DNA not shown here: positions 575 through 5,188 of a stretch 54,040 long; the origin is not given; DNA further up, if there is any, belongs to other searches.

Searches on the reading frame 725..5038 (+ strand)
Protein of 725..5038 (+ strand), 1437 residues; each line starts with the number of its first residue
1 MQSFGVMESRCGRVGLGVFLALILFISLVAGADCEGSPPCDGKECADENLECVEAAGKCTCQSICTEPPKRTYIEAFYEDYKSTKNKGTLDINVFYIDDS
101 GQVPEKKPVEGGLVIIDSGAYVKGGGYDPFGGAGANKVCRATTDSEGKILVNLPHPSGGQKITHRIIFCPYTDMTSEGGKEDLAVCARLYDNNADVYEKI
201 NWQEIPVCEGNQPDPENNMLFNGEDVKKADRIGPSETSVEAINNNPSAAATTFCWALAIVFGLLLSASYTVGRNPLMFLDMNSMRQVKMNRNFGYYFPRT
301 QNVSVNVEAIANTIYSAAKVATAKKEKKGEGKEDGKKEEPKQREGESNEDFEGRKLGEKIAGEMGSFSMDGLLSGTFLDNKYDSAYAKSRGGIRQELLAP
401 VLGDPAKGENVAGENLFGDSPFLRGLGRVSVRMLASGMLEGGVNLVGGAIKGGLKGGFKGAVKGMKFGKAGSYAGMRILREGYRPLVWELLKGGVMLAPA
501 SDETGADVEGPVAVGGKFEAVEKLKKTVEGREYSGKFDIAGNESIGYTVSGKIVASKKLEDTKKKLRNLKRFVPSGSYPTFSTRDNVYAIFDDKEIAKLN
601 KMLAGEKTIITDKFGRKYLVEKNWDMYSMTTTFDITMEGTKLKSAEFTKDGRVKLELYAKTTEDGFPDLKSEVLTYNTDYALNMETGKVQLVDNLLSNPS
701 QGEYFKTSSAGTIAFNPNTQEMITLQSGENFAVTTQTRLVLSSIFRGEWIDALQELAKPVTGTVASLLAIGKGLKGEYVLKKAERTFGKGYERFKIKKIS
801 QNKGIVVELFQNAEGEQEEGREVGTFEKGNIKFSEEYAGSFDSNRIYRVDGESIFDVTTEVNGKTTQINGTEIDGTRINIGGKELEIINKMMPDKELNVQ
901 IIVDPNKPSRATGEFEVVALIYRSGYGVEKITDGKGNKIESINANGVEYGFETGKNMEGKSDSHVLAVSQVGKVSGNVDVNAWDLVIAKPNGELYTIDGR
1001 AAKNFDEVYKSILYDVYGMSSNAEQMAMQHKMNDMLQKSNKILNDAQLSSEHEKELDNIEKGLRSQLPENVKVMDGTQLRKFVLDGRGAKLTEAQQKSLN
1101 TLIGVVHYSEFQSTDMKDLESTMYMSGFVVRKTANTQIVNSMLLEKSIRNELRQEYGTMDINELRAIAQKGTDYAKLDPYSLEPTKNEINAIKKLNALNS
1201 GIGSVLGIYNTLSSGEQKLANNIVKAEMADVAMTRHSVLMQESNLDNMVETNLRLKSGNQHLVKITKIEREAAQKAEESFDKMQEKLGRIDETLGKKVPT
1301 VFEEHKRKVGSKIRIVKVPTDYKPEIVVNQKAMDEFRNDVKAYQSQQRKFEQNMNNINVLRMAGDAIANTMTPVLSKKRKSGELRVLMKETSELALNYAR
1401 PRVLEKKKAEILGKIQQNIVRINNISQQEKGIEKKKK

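Call 4: search_protein_families(library=pfam, proteins=[window:725-5038:+], max_evalue=0.1)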
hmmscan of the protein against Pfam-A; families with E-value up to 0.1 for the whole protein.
window:725-5038:+ (1437 aa): 0 families

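Call 13: search_protein_families(library=ncbifam, proteins=[window:725-5038:+], max_evalue=1)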
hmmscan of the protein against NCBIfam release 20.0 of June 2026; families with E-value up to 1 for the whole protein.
window:725-5038:+ (1437 aa): 2 families
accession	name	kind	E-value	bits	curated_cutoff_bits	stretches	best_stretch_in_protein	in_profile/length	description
NF006012.0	PRK08149.1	equivalog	0.02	13.8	594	1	1146-1232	100-183/431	type III secretion system ATPase SctN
TIGR03645.1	glyox_marine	hypoth_equivalog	0.056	13.4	262.05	1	785-829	50-93/162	lactoylglutathione lyase family protein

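Call 76: search_solved_structures(query=window:725-5035:+, max_evalue=1)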
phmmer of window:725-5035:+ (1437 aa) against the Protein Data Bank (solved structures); distinct sequences matched with E-value up to 1: 0.
